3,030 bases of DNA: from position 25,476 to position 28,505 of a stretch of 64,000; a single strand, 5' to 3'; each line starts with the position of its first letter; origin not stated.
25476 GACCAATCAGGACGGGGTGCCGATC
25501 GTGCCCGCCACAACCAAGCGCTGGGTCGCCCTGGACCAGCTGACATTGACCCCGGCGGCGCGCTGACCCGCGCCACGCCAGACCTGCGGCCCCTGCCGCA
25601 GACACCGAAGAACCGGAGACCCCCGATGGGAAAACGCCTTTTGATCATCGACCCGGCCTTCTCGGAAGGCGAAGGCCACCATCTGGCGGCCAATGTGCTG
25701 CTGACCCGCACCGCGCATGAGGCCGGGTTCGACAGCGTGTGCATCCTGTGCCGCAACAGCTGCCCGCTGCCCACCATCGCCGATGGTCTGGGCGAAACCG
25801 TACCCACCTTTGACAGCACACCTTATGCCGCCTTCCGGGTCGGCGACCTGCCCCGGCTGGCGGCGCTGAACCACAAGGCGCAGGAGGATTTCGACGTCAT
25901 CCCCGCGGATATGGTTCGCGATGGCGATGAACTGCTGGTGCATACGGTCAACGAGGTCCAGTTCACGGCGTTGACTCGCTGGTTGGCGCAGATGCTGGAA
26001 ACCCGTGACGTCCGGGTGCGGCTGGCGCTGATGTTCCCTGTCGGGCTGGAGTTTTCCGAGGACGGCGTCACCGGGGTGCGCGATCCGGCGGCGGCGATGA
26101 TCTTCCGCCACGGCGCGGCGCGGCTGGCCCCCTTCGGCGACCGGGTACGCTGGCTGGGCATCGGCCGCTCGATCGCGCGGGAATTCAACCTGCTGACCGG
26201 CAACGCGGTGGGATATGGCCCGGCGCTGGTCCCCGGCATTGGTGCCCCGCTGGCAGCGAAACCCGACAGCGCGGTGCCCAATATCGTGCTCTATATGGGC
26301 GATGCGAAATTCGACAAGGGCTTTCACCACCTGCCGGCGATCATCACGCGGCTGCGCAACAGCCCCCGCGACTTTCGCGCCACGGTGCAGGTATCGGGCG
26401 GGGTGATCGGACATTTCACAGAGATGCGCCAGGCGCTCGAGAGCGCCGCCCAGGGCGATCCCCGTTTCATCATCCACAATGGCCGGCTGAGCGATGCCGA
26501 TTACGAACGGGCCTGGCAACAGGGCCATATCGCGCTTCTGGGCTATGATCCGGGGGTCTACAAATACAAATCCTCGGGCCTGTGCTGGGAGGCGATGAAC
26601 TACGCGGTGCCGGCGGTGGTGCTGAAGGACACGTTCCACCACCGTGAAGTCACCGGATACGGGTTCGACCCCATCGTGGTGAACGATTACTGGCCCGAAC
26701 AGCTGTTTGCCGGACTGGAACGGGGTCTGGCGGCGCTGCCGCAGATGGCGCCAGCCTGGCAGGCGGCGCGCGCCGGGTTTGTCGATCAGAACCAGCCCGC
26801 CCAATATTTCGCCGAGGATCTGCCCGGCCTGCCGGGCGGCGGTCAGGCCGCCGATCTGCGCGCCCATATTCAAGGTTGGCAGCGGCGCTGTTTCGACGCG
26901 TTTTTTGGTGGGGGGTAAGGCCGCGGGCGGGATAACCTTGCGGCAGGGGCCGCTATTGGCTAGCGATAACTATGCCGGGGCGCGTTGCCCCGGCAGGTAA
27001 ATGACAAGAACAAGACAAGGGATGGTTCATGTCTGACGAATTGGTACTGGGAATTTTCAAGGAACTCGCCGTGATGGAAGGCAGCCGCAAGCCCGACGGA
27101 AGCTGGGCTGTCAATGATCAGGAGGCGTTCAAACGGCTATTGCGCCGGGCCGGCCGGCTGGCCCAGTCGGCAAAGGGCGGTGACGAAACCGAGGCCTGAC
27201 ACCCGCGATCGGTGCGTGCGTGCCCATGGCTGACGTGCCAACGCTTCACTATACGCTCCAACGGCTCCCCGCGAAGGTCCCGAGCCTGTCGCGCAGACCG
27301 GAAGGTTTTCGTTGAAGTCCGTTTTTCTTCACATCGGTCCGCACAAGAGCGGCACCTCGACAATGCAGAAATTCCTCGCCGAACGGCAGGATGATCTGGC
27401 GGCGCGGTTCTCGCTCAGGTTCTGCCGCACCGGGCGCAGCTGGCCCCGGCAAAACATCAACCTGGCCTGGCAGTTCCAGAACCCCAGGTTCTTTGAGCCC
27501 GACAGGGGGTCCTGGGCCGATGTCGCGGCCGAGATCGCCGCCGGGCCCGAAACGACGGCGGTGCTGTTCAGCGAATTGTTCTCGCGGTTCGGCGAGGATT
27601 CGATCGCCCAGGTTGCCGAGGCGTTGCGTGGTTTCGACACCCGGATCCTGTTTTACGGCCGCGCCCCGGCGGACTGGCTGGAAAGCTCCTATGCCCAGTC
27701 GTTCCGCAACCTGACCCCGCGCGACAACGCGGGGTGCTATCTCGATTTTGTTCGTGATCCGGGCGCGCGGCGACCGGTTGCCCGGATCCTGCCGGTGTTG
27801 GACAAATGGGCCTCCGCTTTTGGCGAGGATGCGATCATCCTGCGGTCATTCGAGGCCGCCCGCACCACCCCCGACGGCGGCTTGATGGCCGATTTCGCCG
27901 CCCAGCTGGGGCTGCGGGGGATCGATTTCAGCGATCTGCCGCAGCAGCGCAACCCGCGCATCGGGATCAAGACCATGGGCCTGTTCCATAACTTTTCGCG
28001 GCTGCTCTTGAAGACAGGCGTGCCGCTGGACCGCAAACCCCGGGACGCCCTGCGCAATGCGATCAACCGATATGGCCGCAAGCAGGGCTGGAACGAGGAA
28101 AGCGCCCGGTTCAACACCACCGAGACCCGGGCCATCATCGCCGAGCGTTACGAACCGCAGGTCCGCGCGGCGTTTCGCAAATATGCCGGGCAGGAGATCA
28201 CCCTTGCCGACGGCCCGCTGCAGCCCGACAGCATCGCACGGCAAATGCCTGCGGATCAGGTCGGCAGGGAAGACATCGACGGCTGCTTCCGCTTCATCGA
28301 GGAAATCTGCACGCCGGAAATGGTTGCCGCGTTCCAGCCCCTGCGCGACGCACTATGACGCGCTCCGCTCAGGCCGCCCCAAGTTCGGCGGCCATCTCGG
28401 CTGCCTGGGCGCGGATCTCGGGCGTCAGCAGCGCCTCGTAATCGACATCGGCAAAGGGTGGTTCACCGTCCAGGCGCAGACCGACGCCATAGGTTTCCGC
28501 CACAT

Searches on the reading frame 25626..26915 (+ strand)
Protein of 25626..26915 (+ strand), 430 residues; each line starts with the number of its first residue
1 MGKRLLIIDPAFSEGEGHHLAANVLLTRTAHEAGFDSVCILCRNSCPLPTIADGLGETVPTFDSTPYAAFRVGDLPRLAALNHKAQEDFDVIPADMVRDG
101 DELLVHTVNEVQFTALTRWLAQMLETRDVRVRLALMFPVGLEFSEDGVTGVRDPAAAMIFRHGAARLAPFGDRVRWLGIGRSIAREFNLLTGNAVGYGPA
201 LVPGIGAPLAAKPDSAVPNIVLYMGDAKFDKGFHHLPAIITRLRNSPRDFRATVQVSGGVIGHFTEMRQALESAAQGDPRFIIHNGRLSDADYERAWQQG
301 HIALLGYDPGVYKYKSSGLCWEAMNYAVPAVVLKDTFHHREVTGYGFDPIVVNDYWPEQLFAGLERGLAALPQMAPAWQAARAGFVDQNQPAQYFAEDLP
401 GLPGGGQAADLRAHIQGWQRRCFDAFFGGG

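Call 10: search_protein_families(library=pfam, max_evalue=0.01, proteins=[window:25626-26915:+])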
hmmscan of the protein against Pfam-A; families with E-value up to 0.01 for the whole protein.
window:25626-26915:+ (430 aa): 0 families

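Call 37: search_protein_families(library=ncbifam, max_evalue=1, proteins=[window:25626-26915:+])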
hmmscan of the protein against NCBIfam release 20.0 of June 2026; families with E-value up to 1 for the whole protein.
window:25626-26915:+ (430 aa): 0 families

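Call 90: search_solved_structures(query=window:25626-26915:+, max_evalue=1)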
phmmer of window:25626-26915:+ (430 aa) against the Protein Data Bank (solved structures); distinct sequences matched with E-value up to 1: 0.

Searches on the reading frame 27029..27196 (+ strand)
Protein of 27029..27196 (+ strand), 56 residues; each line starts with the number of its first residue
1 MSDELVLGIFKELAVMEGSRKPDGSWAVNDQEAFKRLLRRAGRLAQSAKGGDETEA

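Call 10: search_protein_families(library=pfam, max_evalue=0.01, proteins=[window:27029-27196:+])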
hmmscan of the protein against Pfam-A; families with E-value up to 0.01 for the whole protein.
window:27029-27196:+ (56 aa): 0 families

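Call 15: find_homologous_proteins(query=window:27029-27196:+, max_evalue=1)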
Query window:27029-27196:+ (56 aa): 2 proteins with E <= 1 among 2 candidates. Only proteins of 30 to 98 residues were searched: fused or split forms outside these lengths cannot appear, so this answer is no evidence that the protein stands alone or is whole; lengths 'longer' or 'shorter' looks for them.
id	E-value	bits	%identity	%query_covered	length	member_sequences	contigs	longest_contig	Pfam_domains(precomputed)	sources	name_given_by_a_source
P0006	1.5e-27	111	98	100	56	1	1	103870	-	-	-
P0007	6.0e-22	93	96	88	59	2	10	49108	-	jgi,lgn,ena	-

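Call 37: search_protein_families(library=ncbifam, max_evalue=1, proteins=[window:27029-27196:+])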
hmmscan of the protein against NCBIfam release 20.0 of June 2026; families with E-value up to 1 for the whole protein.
window:27029-27196:+ (56 aa): 0 families

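Call 82: search_protein_families(library=phrogs, max_evalue=1, proteins=[window:27029-27196:+])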
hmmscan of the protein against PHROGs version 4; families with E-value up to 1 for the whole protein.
window:27029-27196:+ (56 aa): 0 families

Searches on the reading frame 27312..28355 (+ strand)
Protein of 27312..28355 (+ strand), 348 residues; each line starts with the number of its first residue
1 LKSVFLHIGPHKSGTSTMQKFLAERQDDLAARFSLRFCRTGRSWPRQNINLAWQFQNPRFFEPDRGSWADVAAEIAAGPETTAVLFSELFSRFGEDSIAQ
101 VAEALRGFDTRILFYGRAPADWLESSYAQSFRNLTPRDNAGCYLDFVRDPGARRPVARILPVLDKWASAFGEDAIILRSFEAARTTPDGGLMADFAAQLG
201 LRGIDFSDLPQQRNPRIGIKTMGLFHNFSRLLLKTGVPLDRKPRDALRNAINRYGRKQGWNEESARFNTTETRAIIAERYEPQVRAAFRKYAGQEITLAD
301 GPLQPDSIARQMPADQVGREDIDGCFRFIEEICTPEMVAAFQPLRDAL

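Call 10: search_protein_families(library=pfam, max_evalue=0.01, proteins=[window:27312-28355:+])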
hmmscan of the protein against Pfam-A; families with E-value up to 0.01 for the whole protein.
window:27312-28355:+ (348 aa): 0 families

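Call 37: search_protein_families(library=ncbifam, max_evalue=1, proteins=[window:27312-28355:+])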
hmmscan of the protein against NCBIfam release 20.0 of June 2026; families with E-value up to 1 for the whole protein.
window:27312-28355:+ (348 aa): 0 families

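Call 68: predict_structure(alignment_id=A5)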
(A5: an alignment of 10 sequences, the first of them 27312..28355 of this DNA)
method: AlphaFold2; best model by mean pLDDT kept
length: 348 residues; sequences in the alignment: 10
mean_pLDDT: 64.8   pTM: 0.63
mean pLDDT of the five models: 64.8, 63.2, 62.9, 59.1, 58.8
residues with pLDDT >= 90: 20; 70-90: 99; 50-70: 166; < 50: 63
segments of 3 or more residues with pLDDT < 50: 39-64, 132-134, 153-155, 210-220, 299-314
pLDDT, mean of each block of 10 residues (from residue 1): 81 69 69 58 40 46 59 79 78 83 90 79 59 50 57 57 90 88 71 80 61 42 60 64 62 55 56 68 77 57 37 52 65 65 67
secondary structure, 60 per line:
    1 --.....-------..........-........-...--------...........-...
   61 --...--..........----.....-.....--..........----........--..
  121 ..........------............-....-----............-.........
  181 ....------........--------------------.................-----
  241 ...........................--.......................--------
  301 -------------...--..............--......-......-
elements in order: E3-7 H15-24 H26-33 E35-37 H46-56 H68-77 E82-86 H88-92 H95-104 E109-116 H119-130 H137-148 H150-153 H159-170 E175-179 H180-184 H191-198 H219-235 H241-267 H270-292 H319-332 H335-340 H342-347

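Call 71: fold_search(model_id=the predicted structure, library=pdb)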
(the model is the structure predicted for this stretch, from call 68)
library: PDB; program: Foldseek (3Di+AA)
matches with E <= 10: 500; with E <= 0.001: 3
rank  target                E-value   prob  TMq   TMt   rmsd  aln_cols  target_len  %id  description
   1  1nst                  6.8e-05  1.00  0.36  0.43  16.9       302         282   16  THE SULFOTRANSFERASE DOMAIN OF HUMAN HAPARIN SULFATE N-DEACETYLASE/N-SULFOTRANSFERASE (released 1999-09-16)
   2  8ccy                  4.7e-04  1.00  0.35  0.18  17.0       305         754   14  Human heparan sulfate N-deacetylase-N-sulfotransferase 1 in complex with calcium and 3'-phosphoadenosine-5'-phosphosulfa (released 2024-02-07)
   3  9f6z_B                4.9e-04  1.00  0.38  0.18   5.8       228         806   18  Human N-deacetylase/N-sulfotransferase 1 homodimer (released 2025-04-16)
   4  9f6z_A                1.2e-03  1.00  0.37  0.18  16.7       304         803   15  Human N-deacetylase/N-sulfotransferase 1 homodimer (released 2025-04-16)
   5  3rnl                  1.7e-03  1.00  0.37  0.49  10.4       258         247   16  Crystal Structure of Sulfotransferase from Alicyclobacillus acidocaldarius (released 2011-06-29)
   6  8cd0_A                2.4e-03  1.00  0.34  0.18  16.9       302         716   15  Human heparan sulfate N-deacetylase-N-sulfotransferase 1 in complex with calcium, 3'-phosphoadenosine-5'-phosphosulfat (released 2024-02-07)
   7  8chs_A                2.7e-03  1.00  0.37  0.20  16.9       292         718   18  Human heparan sulfate N-deacetylase-N-sulfotransferase 1 in complex with calcium, 3'-phosphoadenosine-5'-phosphosulfat (released 2024-02-21)
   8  1t8t_B                5.6e-03  1.00  0.36  0.44   5.6       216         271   18  Crystal Structure of human 3-O-Sulfotransferase-3 with bound PAP (released 2004-08-31)
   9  3ap3_C                5.6e-03  0.99  0.27  0.32  11.5       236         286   14  Crystal structure of human tyrosylprotein sulfotransferase-2 complexed with PAP (released 2011-10-26)
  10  4cw7_A                6.5e-03  1.00  0.28  0.46  10.4       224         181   13  Structure of the Fap7-Rps14 complex in complex with ATP (released 2014-05-28)
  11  3adb_A                6.8e-03  0.98  0.29  0.37  25.9       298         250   10  Crystal structure of O-phosphoseryl-tRNA kinase complexed with selenocysteine tRNA and AMPPNP (crystal type 1) (released 2010-07-28)
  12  1q20                  7.5e-03  0.89  0.25  0.28  17.4       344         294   13  Crystal Structure of human cholesterol sulfotransferase (SULT2B1b) in the presence of PAP and pregnenolone (released 2003-11-11)
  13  2iyq                  1.2e-02  0.99  0.24  0.41   7.5       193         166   15  Shikimate kinase from Mycobacterium tuberculosis in complex with shikimate and ADP (released 2006-10-11)
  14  1t8t_A                1.2e-02  1.00  0.33  0.41   5.9       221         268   18  Crystal Structure of human 3-O-Sulfotransferase-3 with bound PAP (released 2004-08-31)
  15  4cvn_A                1.2e-02  0.99  0.27  0.46  10.4       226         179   11  Structure of the Fap7-Rps14 complex (released 2014-05-28)
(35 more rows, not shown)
